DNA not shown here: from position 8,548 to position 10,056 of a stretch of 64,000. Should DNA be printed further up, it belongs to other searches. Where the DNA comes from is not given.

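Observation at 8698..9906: MqnC/MqnE-family (radical-SAM) homolog that has lost the CxxxCxxC [4Fe-4S] motif.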

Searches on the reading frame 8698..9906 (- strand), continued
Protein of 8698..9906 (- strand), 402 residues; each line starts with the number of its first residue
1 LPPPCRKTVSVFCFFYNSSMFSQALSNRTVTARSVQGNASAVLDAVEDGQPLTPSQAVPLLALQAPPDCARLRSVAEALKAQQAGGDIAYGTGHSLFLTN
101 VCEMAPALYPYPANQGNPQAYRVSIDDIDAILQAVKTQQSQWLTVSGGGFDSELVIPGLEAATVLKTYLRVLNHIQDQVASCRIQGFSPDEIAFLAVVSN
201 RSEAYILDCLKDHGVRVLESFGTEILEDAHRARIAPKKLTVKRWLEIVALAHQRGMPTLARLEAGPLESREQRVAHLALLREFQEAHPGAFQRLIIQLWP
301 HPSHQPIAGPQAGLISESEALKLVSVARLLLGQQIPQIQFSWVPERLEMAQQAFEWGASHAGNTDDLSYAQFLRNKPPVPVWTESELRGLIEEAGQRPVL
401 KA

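Call 29: search_protein_representatives(alignment_id=A2)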
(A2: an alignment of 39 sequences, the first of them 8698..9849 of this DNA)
Query: 39 sequences, 383 profile positions. Proteins with E-value up to 0.001 (for the whole library): 2843; up to 1e-10: 1294; up to 1e-30: 243. The best 150 are listed.
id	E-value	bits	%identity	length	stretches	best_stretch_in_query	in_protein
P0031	3.3e-164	562.3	-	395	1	2-373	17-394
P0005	1.1e-161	554.0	-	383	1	1-380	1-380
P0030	1.2e-157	540.7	-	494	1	9-381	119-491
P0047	2.4e-155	533.2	-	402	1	6-381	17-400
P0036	1.0e-150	517.9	-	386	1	10-377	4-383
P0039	8.9e-141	485.2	-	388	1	8-380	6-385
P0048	6.7e-130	449.4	-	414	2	12-287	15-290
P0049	9.2e-130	448.9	-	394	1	12-376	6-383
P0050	7.9e-129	445.9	-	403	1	9-380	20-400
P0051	2.0e-119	414.9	-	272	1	11-267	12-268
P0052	5.6e-112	390.4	-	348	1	36-380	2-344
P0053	1.4e-107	375.9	-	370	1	16-378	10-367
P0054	6.9e-107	373.6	-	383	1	21-380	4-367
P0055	4.2e-104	364.5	-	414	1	9-372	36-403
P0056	1.3e-101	356.3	-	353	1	17-371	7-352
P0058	2.7e-95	335.5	-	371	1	21-379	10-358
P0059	8.5e-85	300.9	-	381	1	17-379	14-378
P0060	3.6e-83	295.6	-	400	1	33-354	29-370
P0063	2.9e-76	272.9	-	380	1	18-381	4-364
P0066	5.7e-73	262.0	-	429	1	70-357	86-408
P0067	4.6e-70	252.4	-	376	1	32-362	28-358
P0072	4.0e-52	193.4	-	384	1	23-358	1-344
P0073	3.7e-50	186.9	-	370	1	21-380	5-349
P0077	4.6e-46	173.4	-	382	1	23-344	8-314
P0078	9.0e-46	172.5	-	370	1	18-381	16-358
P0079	1.0e-45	172.3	-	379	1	19-379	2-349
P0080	1.2e-45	172.0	-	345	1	47-380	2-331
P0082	1.1e-44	168.9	-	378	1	24-381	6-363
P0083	1.6e-44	168.3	-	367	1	75-358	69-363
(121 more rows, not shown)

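Call 33: search_protein_families(library=ncbifam, proteins=[P0063, P0073, P0077, P0078, P0079, P0080, P0082, P0053, P0059, P0072], max_evalue=1e-20)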
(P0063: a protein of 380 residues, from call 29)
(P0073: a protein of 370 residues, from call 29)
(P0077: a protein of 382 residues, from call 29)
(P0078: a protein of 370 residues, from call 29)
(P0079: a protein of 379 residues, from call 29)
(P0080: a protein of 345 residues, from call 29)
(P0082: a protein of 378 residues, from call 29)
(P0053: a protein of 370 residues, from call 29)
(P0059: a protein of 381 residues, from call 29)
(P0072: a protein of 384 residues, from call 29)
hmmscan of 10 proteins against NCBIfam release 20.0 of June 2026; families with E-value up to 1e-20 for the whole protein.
P0063 (380 aa): 9 families
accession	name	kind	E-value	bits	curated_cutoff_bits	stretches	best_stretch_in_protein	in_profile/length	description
NF005609.0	PRK07360.1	equivalog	1.5e-125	418.9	426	1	12-372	13-368/374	7,8-didemethyl-8-hydroxy-5-deazariboflavin synthase subunit CofH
TIGR03551.1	F420_cofH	equivalog_domain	1.2e-118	395.9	374.1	1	21-371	2-344/345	5-amino-6-(D-ribitylamino)uracil--L-tyrosine 4-hydroxyphenyl transferase CofH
TIGR00423.1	TIGR00423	subfamily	7e-107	357.3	260.25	1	56-372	1-310/310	CofH family radical SAM protein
NF006687.0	PRK09234.1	equivalog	6e-103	345.6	1018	1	17-373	489-838/849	bifunctional FO biosynthesis protein CofGH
TIGR03699.1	menaquin_MqnC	equivalog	2.1e-98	329.3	428.1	1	23-372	6-342/342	cyclic dehypoxanthinyl futalosine synthase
TIGR03700.1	mena_SCO4494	equivalog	3.2e-86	289.4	434.55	1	14-371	5-350/351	aminofutalosine synthase MqnE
NF006277.0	PRK08445.1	equivalog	4.8e-77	259.1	576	1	34-372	15-345/348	dehypoxanthine futalosine cyclase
NF006276.0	PRK08444.1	equivalog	3.1e-63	213.9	560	1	10-372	4-350/353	aminofutalosine synthase MqnE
NF004580.0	PRK05926.1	equivalog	8.4e-54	183.2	583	1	6-365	15-365/370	hypothetical protein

P0073 (370 aa): 9 families
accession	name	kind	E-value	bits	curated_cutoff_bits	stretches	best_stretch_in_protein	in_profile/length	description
NF005609.0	PRK07360.1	equivalog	5.1e-131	436.8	426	1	3-360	7-370/374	7,8-didemethyl-8-hydroxy-5-deazariboflavin synthase subunit CofH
TIGR03551.1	F420_cofH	equivalog_domain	9.2e-130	432.5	374.1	1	28-356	10-343/345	5-amino-6-(D-ribitylamino)uracil--L-tyrosine 4-hydroxyphenyl transferase CofH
TIGR00423.1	TIGR00423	subfamily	1.4e-116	389.1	260.25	1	53-356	1-308/310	CofH family radical SAM protein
NF006687.0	PRK09234.1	equivalog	4.5e-114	382.4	1018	1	5-361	480-840/849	bifunctional FO biosynthesis protein CofGH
TIGR03699.1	menaquin_MqnC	equivalog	9.8e-105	350.1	428.1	1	16-356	2-340/342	cyclic dehypoxanthinyl futalosine synthase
TIGR03700.1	mena_SCO4494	equivalog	8e-90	301.3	434.55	1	8-356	2-349/351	aminofutalosine synthase MqnE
NF006277.0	PRK08445.1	equivalog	1.3e-87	293.9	576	1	26-356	10-343/348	dehypoxanthine futalosine cyclase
NF004580.0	PRK05926.1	equivalog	8.2e-69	232.6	583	1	4-348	15-362/370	hypothetical protein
NF006276.0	PRK08444.1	equivalog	1.2e-67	228.5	560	1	6-356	2-348/353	aminofutalosine synthase MqnE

P0077 (382 aa): 9 families
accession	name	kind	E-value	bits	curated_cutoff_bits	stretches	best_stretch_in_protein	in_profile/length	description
TIGR03699.1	menaquin_MqnC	equivalog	6.7e-78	261.9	428.1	1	25-355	9-336/342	cyclic dehypoxanthinyl futalosine synthase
TIGR03551.1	F420_cofH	equivalog_domain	5.6e-75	252.3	374.1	1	25-355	8-339/345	5-amino-6-(D-ribitylamino)uracil--L-tyrosine 4-hydroxyphenyl transferase CofH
NF005609.0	PRK07360.1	equivalog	1.7e-72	244.2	426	1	7-355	10-362/374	7,8-didemethyl-8-hydroxy-5-deazariboflavin synthase subunit CofH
TIGR00423.1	TIGR00423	subfamily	2.4e-71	240.5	260.25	1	53-355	1-304/310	CofH family radical SAM protein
NF006687.0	PRK09234.1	equivalog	7.6e-66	222.8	1018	1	10-354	484-830/849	bifunctional FO biosynthesis protein CofGH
TIGR03700.1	mena_SCO4494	equivalog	7.1e-64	215.9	434.55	1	10-355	3-345/351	aminofutalosine synthase MqnE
NF006277.0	PRK08445.1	equivalog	2.3e-51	174.7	576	1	45-326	29-314/348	dehypoxanthine futalosine cyclase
NF004580.0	PRK05926.1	equivalog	2.6e-44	152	583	1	11-313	21-326/370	hypothetical protein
NF006276.0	PRK08444.1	equivalog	3.4e-38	131.6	560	1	37-356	29-345/353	aminofutalosine synthase MqnE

P0078 (370 aa): 9 families
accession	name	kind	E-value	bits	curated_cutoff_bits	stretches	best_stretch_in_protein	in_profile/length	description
TIGR03699.1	menaquin_MqnC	equivalog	2.2e-151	503.6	428.1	1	30-366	2-342/342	cyclic dehypoxanthinyl futalosine synthase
NF006277.0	PRK08445.1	equivalog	1.7e-132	441.5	576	1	29-369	2-348/348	dehypoxanthine futalosine cyclase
TIGR00423.1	TIGR00423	subfamily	1.1e-116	389.4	260.25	1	65-366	1-310/310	CofH family radical SAM protein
TIGR03700.1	mena_SCO4494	equivalog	2.7e-108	362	434.55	1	25-365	5-350/351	aminofutalosine synthase MqnE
NF005609.0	PRK07360.1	equivalog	4.1e-105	351.6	426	1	18-367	8-369/374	7,8-didemethyl-8-hydroxy-5-deazariboflavin synthase subunit CofH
TIGR03551.1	F420_cofH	equivalog_domain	2.2e-102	342.5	374.1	1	34-365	4-344/345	5-amino-6-(D-ribitylamino)uracil--L-tyrosine 4-hydroxyphenyl transferase CofH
NF006687.0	PRK09234.1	equivalog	1.2e-89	301.6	1018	1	19-365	479-836/849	bifunctional FO biosynthesis protein CofGH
NF006276.0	PRK08444.1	equivalog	1.2e-71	241.6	560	1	24-369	6-353/353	aminofutalosine synthase MqnE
NF004580.0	PRK05926.1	equivalog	1e-62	212.5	583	1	18-358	15-364/370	hypothetical protein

P0079 (379 aa): 9 families
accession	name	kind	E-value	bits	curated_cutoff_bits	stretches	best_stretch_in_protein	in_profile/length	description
NF005609.0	PRK07360.1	equivalog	2.1e-111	372.3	426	1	4-361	9-370/374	7,8-didemethyl-8-hydroxy-5-deazariboflavin synthase subunit CofH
TIGR03551.1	F420_cofH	equivalog_domain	2.2e-110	368.7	374.1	1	21-358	6-344/345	5-amino-6-(D-ribitylamino)uracil--L-tyrosine 4-hydroxyphenyl transferase CofH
TIGR03699.1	menaquin_MqnC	equivalog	3.5e-108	361.5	428.1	1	16-357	3-340/342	cyclic dehypoxanthinyl futalosine synthase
TIGR00423.1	TIGR00423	subfamily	5.5e-108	360.9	260.25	1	51-357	1-308/310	CofH family radical SAM protein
TIGR03700.1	mena_SCO4494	equivalog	5.9e-97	324.7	434.55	1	11-359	6-351/351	aminofutalosine synthase MqnE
NF006687.0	PRK09234.1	equivalog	7.9e-94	315.4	1018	1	10-362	486-840/849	bifunctional FO biosynthesis protein CofGH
NF006277.0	PRK08445.1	equivalog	3.1e-78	263.1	576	1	20-357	8-343/348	dehypoxanthine futalosine cyclase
NF006276.0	PRK08444.1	equivalog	7.8e-74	248.8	560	1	13-360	10-351/353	aminofutalosine synthase MqnE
NF004580.0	PRK05926.1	equivalog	1.2e-63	215.5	583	1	21-350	33-363/370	hypothetical protein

P0080 (345 aa): 9 families
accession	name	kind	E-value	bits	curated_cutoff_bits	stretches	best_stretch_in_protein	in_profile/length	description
NF005609.0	PRK07360.1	equivalog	6.8e-107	357.5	426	1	4-340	37-368/374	7,8-didemethyl-8-hydroxy-5-deazariboflavin synthase subunit CofH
TIGR03551.1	F420_cofH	equivalog_domain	1.6e-103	346.2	374.1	1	4-338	15-343/345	5-amino-6-(D-ribitylamino)uracil--L-tyrosine 4-hydroxyphenyl transferase CofH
TIGR00423.1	TIGR00423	subfamily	1.3e-95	320.3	260.25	1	24-339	1-309/310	CofH family radical SAM protein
NF006687.0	PRK09234.1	equivalog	6.8e-90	302.4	1018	1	4-338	507-835/849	bifunctional FO biosynthesis protein CofGH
TIGR03699.1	menaquin_MqnC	equivalog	2.3e-86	289.7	428.1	1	3-339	15-341/342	cyclic dehypoxanthinyl futalosine synthase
TIGR03700.1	mena_SCO4494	equivalog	3.2e-80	269.7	434.55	1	3-338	23-349/351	aminofutalosine synthase MqnE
NF006277.0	PRK08445.1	equivalog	9.4e-66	222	576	1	5-341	18-346/348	dehypoxanthine futalosine cyclase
NF006276.0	PRK08444.1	equivalog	4.2e-61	206.9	560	1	7-338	28-348/353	aminofutalosine synthase MqnE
NF004580.0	PRK05926.1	equivalog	2.6e-46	158.5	583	1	7-329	47-361/370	hypothetical protein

P0082 (378 aa): 9 families
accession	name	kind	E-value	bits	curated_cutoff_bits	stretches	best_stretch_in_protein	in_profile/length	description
NF005609.0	PRK07360.1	equivalog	1.5e-132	441.9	426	1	7-374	13-371/374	7,8-didemethyl-8-hydroxy-5-deazariboflavin synthase subunit CofH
TIGR03551.1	F420_cofH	equivalog_domain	1.9e-125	418.3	374.1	1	17-371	3-345/345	5-amino-6-(D-ribitylamino)uracil--L-tyrosine 4-hydroxyphenyl transferase CofH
NF006687.0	PRK09234.1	equivalog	1.2e-115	387.6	1018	1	12-375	489-841/849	bifunctional FO biosynthesis protein CofGH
TIGR00423.1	TIGR00423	subfamily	1.5e-107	359.5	260.25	1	51-371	1-310/310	CofH family radical SAM protein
TIGR03699.1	menaquin_MqnC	equivalog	1.8e-94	316.4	428.1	1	15-370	3-341/342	cyclic dehypoxanthinyl futalosine synthase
TIGR03700.1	mena_SCO4494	equivalog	8.1e-88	294.7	434.55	1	7-371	3-351/351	aminofutalosine synthase MqnE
NF006277.0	PRK08445.1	equivalog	1.7e-73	247.5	576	1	15-372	4-346/348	dehypoxanthine futalosine cyclase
NF006276.0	PRK08444.1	equivalog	9.6e-65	218.9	560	1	7-373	5-352/353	aminofutalosine synthase MqnE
NF004580.0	PRK05926.1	equivalog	3.6e-61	207.4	583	1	7-362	20-363/370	hypothetical protein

P0053 (370 aa): 9 families
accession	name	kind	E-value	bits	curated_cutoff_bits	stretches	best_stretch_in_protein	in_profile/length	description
NF005609.0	PRK07360.1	equivalog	6e-54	183.2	426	1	13-334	7-324/374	7,8-didemethyl-8-hydroxy-5-deazariboflavin synthase subunit CofH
TIGR03699.1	menaquin_MqnC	equivalog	1.6e-49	168.6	428.1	1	35-334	8-300/342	cyclic dehypoxanthinyl futalosine synthase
TIGR00423.1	TIGR00423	subfamily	1.5e-48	165.6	260.25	1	73-368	11-300/310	CofH family radical SAM protein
TIGR03551.1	F420_cofH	equivalog_domain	1e-47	162.7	374.1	1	36-368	7-335/345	5-amino-6-(D-ribitylamino)uracil--L-tyrosine 4-hydroxyphenyl transferase CofH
TIGR03700.1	mena_SCO4494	equivalog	1.5e-39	136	434.55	1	34-367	15-340/351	aminofutalosine synthase MqnE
NF006687.0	PRK09234.1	equivalog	1.4e-37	129.3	1018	1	16-368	481-827/849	bifunctional FO biosynthesis protein CofGH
NF006277.0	PRK08445.1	equivalog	6.4e-32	110.7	576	1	45-335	19-304/348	dehypoxanthine futalosine cyclase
NF004580.0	PRK05926.1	equivalog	4.4e-25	88.7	583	1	15-271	16-261/370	hypothetical protein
NF006276.0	PRK08444.1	equivalog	1.7e-22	80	560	1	45-308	27-280/353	aminofutalosine synthase MqnE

P0059 (381 aa): 7 families
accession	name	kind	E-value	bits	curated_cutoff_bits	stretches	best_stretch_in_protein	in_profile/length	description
TIGR03699.1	menaquin_MqnC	equivalog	5.2e-39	134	428.1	1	45-280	15-238/342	cyclic dehypoxanthinyl futalosine synthase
NF005609.0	PRK07360.1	equivalog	1.1e-35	123.1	426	1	16-275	7-254/374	7,8-didemethyl-8-hydroxy-5-deazariboflavin synthase subunit CofH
TIGR00423.1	TIGR00423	subfamily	1.4e-30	106.7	260.25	1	68-342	3-269/310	CofH family radical SAM protein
TIGR03551.1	F420_cofH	equivalog_domain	5.8e-30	104.3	374.1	1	37-338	8-300/345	5-amino-6-(D-ribitylamino)uracil--L-tyrosine 4-hydroxyphenyl transferase CofH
TIGR03700.1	mena_SCO4494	equivalog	4.1e-29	101.6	434.55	1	22-376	3-339/351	aminofutalosine synthase MqnE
NF006687.0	PRK09234.1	equivalog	1.8e-25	89.3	1018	1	20-339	482-793/849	bifunctional FO biosynthesis protein CofGH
NF006277.0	PRK08445.1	equivalog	7.8e-23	80.9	576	1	45-280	16-239/348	dehypoxanthine futalosine cyclase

P0072 (384 aa): 0 families

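Call 34: find_related_loci(query=A2, collection=genome_contigs, flank=10000)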
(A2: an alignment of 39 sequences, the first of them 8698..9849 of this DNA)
Query A2 (383 aa) in genome_contigs; peptide patterns used: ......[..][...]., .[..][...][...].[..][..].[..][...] (x = any residue, [..] = any of these).
88 stretches matched a pattern; 11 encode a relative of the query (tblastn E <= 1e-3); 11 distinct loci.
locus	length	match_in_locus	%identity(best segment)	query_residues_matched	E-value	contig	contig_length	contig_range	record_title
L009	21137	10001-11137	73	1-379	0e+0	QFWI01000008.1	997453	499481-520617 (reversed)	MAG: Vampirovibrio chlorellavorus isolate Vc_AZ_2 Contig8, whole genome shotgun sequence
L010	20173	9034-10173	73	1-380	0e+0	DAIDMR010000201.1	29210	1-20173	MAG TPA_asm: Vampirovibrio sp. isolate clean456 k141_84242, whole genome shotgun sequence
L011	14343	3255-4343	52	19-379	2e-118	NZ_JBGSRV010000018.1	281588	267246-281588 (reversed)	MAG: Vampirovibrio sp. isolate JTS-AC367 k141_405280, whole genome shotgun sequence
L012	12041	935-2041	44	19-382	1e-98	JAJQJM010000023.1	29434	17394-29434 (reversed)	MAG: Vampirovibrio sp. isolate C_No_T20_B_bin.46 scaffold_925, whole genome shotgun sequence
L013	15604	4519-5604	44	19-379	1e-95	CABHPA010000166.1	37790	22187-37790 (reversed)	MAG: Candidatus Melainabacteria bacterium isolate Melainabacteria_sp_nbed3b74 genome assembly, contig: NODE_2948_length_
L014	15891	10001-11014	44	23-354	3e-82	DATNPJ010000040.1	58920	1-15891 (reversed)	MAG TPA_asm: Coleofasciculaceae cyanobacterium isolate SMAG_U16478 k141_1823861, whole genome shotgun sequence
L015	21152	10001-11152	43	5-381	1e-93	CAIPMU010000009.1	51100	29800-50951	MAG: Vampirovibrio chlorellavorus isolate Umea1_bin-2013 genome assembly, contig: bin-2013:09/20, whole genome shotgun s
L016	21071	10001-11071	37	19-377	3e-66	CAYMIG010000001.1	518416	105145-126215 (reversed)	MAG TPA_asm: uncultured Vampirovibrionales bacterium isolate SRP290908_co2_77 genome assembly, contig: NODE_7_length_518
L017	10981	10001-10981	37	1-323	2e-60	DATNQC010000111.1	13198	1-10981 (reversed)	MAG TPA_asm: Oculatellaceae cyanobacterium isolate SMAG_U16497 k141_345552, whole genome shotgun sequence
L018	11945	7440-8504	42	27-377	3e-85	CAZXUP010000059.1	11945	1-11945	MAG TPA_asm: uncultured Vampirovibrionales bacterium isolate SRP344714_co2_442 genome assembly, contig: NODE_14019_lengt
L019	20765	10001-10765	30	80-345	3e-24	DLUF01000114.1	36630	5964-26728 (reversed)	MAG TPA_asm: Sulfurospirillum sp. UBA12182 contig_196, whole genome shotgun sequence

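Call 35: fold_search(model_id=the predicted structure, library=pdb)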
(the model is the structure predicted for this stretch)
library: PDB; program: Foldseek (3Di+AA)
matches with E <= 10: 1745; with E <= 0.001: 146
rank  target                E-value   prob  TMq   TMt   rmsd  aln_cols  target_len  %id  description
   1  6xig_B                1.1e-20  1.00  0.77  0.77   4.3       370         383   20  X-ray crystal structure of MqnE from Pedobacter heparinus (released 2020-07-15)
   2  6xi9_B                2.4e-20  1.00  0.77  0.77   4.4       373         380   20  X-ray crystal structure of MqnE from Pedobacter heparinus in complex with aminofutalosine and methionine (released 2020-07-15)
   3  6xi9_A                4.7e-20  1.00  0.76  0.77   4.2       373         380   20  X-ray crystal structure of MqnE from Pedobacter heparinus in complex with aminofutalosine and methionine (released 2020-07-15)
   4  6xig_A                5.8e-20  1.00  0.76  0.77   4.8       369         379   20  X-ray crystal structure of MqnE from Pedobacter heparinus (released 2020-07-15)
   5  8qmk                  6.7e-16  1.00  0.67  0.72   4.6       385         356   16  Enzymatically-produced complex-B bound TmHydE structure (released 2023-11-22)
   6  7o1o                  9.8e-16  1.00  0.65  0.69   5.1       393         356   16  Complex-B bound [FeFe]-hydrogenase maturase HydE fromT. Maritima (Auxiliary cluster deleted variant) (released 2021-05-26)
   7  7o1t                  2.4e-15  1.00  0.65  0.69   5.1       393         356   16  Fe(CO)2CNCl species bound [HydE from T. Maritima (released 2021-05-26)
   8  3iiz                  3.7e-15  1.00  0.65  0.71   5.0       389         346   15  X-ray structure of the FeFe-hydrogenase maturase HydE from T. maritima in complex with S-adenosyl-L-methionine (released 2009-09-22)
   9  3ciw                  3.9e-15  1.00  0.65  0.71   4.8       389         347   15  X-RAY structure of the [FeFe]-hydrogenase maturase HydE from thermotoga maritima (released 2008-04-08)
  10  7o1p                  4.1e-15  1.00  0.67  0.76   4.5       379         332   16  [FeFe]-hydrogenase maturase HydE from T. Maritima (C-ter stretch absent) (released 2021-05-26)
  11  5fep                  5.1e-15  1.00  0.67  0.73   4.5       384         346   16  HydE from T. maritima in complex with (2R,4R)-MeTDA (released 2016-04-06)
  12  5ff2                  7.1e-15  1.00  0.65  0.71   4.9       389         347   15  HydE from T. maritima in complex with (2R,4R)-TDA (released 2016-04-06)
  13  5few                  1.0e-14  1.00  0.66  0.72   4.6       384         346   17  HydE from T. maritima in complex with S-adenosyl-L-cysteine (final product) (released 2016-04-06)
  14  3cix                  1.1e-14  1.00  0.65  0.71   4.9       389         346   16  X-RAY structure of the [FeFe]-hydrogenase maturase HydE from thermotoga maritima in complex with thiocyanate (released 2008-04-08)
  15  8vdw_B                5.3e-14  1.00  0.62  0.71   5.4       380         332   14  X-Ray Crystal Structure of the biotin synthase from V. parvula (released 2024-01-24)
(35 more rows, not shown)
